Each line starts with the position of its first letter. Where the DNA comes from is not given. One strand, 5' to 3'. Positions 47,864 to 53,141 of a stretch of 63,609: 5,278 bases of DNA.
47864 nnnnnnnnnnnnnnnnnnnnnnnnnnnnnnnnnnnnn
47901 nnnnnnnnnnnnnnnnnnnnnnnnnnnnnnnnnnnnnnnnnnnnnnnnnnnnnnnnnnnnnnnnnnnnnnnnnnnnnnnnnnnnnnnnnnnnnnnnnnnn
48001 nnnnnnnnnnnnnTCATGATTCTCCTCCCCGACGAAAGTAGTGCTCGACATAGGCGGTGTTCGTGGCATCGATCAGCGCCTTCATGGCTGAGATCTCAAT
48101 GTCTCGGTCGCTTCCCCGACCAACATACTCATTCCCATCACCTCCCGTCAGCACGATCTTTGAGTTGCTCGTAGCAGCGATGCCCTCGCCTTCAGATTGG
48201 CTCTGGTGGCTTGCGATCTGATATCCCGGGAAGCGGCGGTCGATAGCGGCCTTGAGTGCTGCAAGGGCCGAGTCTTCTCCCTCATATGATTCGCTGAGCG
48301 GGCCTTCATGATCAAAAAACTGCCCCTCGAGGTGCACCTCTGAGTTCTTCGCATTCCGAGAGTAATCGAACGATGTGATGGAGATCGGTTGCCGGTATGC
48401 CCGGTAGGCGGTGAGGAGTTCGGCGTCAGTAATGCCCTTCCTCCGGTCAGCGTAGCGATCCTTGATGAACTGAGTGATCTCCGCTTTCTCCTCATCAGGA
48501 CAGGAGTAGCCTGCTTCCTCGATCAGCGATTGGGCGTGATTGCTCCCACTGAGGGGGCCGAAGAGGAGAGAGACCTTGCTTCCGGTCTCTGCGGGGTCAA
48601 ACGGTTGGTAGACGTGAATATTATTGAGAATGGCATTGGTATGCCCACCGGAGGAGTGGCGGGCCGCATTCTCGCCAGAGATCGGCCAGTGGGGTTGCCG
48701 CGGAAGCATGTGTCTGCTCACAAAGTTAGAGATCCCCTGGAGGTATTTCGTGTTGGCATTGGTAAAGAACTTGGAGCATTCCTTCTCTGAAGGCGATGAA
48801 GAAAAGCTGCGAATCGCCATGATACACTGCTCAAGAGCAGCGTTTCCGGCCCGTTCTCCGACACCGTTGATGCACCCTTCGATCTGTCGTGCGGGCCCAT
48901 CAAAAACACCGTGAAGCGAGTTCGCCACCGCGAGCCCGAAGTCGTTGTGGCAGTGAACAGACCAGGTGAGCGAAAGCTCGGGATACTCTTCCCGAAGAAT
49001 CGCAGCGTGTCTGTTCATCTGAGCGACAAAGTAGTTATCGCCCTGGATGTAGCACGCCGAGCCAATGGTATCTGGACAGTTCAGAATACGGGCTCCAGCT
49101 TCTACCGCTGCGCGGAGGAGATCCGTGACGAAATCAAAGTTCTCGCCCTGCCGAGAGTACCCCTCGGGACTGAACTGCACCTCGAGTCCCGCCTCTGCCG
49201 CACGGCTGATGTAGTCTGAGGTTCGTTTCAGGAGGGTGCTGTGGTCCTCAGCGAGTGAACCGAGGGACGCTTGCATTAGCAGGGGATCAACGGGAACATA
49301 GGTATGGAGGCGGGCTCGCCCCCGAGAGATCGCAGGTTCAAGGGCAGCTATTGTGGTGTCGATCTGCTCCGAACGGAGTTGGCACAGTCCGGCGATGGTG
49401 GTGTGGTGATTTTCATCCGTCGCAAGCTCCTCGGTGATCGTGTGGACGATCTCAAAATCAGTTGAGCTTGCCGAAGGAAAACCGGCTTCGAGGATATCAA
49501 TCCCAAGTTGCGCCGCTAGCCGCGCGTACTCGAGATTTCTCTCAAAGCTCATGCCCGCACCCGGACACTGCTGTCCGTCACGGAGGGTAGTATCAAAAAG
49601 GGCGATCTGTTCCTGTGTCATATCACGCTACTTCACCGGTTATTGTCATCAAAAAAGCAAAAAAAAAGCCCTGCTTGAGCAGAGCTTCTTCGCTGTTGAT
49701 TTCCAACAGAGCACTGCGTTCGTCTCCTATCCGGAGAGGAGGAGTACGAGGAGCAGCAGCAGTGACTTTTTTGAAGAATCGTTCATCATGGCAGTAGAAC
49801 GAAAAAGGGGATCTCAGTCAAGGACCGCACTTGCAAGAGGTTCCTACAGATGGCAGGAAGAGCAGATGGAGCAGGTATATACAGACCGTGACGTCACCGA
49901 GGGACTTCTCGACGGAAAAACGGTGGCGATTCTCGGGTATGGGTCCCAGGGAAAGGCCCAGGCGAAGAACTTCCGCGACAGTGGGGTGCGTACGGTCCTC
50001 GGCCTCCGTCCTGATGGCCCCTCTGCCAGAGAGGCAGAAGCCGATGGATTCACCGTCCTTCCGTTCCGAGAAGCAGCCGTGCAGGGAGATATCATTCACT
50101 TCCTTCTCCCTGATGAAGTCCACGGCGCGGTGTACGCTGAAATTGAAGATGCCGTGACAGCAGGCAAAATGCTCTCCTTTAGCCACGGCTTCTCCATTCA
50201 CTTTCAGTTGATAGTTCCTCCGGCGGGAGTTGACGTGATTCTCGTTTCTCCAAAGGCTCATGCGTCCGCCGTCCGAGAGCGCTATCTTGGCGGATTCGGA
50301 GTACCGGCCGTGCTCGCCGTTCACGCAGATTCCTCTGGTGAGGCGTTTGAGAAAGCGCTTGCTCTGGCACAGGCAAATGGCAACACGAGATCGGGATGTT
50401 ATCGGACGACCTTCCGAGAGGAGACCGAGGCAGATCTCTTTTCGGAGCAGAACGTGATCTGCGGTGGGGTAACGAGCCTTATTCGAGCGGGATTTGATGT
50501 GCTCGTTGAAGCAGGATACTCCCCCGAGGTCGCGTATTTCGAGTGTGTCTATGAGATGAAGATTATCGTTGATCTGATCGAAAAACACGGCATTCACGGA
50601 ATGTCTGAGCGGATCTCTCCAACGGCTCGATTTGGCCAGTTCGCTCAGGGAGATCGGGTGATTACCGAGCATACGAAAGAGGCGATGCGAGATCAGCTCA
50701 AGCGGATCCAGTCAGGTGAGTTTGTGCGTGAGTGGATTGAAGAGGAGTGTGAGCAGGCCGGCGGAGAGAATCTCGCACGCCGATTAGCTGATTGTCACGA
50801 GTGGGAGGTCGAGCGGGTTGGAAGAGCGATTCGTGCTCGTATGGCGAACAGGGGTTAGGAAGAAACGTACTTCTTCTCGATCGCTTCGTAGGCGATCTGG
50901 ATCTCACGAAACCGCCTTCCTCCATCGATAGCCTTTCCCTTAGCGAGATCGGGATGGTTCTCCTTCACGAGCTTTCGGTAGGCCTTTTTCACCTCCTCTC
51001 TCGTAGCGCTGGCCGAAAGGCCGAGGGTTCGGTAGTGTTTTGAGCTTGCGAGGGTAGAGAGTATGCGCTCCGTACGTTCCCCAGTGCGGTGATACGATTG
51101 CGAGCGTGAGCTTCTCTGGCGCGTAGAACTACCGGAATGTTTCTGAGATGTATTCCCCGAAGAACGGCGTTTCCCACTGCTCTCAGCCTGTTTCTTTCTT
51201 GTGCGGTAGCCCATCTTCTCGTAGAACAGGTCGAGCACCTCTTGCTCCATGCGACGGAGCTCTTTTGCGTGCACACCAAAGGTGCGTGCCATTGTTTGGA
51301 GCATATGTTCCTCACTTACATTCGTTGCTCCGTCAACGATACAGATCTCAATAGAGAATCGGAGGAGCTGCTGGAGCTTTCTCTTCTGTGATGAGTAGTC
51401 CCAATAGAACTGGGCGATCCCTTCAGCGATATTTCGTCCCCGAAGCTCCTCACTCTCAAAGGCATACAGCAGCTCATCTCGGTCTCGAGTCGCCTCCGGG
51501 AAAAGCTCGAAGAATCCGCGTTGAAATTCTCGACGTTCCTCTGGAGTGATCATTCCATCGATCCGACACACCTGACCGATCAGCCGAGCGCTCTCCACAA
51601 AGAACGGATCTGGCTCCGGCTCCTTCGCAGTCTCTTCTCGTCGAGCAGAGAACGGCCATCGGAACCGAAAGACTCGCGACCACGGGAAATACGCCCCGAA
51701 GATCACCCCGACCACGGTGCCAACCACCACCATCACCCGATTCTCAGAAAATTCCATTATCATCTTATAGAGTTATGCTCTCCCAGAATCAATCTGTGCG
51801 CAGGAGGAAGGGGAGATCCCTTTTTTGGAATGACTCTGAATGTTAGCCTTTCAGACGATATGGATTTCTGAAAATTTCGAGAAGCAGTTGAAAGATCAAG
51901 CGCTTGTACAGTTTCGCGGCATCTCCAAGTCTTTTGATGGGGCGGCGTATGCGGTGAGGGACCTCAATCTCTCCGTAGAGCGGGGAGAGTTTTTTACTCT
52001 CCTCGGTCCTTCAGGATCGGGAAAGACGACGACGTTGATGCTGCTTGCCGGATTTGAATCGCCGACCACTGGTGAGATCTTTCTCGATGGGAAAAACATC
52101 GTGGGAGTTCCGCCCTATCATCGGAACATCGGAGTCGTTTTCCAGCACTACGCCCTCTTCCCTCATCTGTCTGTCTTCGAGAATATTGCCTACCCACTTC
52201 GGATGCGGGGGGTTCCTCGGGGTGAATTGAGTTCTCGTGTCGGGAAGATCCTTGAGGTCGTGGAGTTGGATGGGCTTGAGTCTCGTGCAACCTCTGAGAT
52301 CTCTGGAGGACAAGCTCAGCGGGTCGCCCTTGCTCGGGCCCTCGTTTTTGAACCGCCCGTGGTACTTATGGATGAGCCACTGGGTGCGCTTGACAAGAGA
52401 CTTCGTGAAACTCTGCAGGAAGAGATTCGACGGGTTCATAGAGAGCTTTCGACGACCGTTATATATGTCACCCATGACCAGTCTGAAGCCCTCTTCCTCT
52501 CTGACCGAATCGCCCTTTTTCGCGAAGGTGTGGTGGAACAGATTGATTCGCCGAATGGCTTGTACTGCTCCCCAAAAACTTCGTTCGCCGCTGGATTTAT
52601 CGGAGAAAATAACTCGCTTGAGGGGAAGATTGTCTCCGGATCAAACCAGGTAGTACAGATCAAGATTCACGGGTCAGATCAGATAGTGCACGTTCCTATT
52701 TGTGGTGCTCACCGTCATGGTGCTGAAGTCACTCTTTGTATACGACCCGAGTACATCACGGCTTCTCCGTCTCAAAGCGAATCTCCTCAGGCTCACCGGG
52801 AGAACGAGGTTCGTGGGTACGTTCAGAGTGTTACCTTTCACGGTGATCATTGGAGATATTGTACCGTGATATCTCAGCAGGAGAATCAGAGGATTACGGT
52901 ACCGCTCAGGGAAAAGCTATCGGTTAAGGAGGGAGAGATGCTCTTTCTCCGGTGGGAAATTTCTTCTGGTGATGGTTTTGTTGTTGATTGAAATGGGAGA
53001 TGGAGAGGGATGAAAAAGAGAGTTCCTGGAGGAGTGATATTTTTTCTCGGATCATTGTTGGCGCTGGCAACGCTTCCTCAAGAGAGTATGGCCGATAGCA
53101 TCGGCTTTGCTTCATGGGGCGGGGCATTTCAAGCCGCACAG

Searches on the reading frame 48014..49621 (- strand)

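Call 32: search_protein_families(library=pfam, max_evalue=0.0001, proteins=[window:48014-49621:-])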
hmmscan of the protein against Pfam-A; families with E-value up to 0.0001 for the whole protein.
window:48014-49621:- (535 aa): 3 families
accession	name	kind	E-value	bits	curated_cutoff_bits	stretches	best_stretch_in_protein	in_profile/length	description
PF00682.25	HMGL-like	-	6.3e-56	190.1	29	1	6-274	2-243/260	HMGL-like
PF22617.1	HCS_D2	-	1e-10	42.3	27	1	314-393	1-80/82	Homocitrate synthase post-HMGL domain-like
PF08502.15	LeuA_dimer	-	6.9e-06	26.4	24.9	1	450-523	61-130/131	LeuA allosteric (dimerisation) domain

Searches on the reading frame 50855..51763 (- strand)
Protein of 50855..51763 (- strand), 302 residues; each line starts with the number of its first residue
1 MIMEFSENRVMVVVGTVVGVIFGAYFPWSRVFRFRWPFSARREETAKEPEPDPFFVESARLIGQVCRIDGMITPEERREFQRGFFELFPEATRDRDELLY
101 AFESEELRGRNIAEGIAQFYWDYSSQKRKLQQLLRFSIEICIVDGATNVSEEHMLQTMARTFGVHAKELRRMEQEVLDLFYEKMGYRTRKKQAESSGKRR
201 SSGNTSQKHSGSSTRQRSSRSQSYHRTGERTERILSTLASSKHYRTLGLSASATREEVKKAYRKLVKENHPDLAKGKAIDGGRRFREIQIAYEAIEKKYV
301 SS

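Call 94: search_protein_families(library=pfam, max_evalue=0.001, proteins=[window:50855-51763:-])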
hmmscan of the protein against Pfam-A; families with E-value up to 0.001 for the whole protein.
window:50855-51763:- (302 aa): 2 families
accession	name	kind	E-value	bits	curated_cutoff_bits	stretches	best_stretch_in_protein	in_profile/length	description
PF00226.36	DnaJ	-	8e-14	51.9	27.8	1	242-296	1-54/63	DnaJ domain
PF05099.18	TerB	-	7.2e-10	39.6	24.4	1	59-173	5-117/118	Tellurite resistance protein TerB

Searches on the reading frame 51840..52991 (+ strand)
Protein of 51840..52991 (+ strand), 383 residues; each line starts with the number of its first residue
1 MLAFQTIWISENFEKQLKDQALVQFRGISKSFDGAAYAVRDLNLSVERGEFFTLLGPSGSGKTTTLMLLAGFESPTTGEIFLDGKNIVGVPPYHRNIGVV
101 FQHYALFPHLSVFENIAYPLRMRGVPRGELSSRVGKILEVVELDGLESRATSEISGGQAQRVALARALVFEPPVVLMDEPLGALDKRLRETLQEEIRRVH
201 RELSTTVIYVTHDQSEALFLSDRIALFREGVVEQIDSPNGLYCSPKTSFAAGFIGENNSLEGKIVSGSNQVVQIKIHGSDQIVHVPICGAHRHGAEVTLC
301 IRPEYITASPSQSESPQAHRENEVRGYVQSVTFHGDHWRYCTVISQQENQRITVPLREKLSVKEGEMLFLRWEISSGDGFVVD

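Call 94: search_protein_families(library=pfam, max_evalue=0.001, proteins=[window:51840-52991:+])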
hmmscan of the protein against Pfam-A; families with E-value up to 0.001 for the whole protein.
window:51840-52991:+ (383 aa): 3 families
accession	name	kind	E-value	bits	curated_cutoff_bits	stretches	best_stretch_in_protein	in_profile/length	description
PF00005.33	ABC_tran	-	1.2e-34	120.3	25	1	40-181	2-136/137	ABC transporter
PF08402.16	TOBE_2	-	4.4e-09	36.8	21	1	299-374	1-70/76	TOBE domain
PF13304.12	AAA_21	-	0.00046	20.8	27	0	161-214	244-300/304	AAA domain, putative AbiEii toxin, Type IV TA system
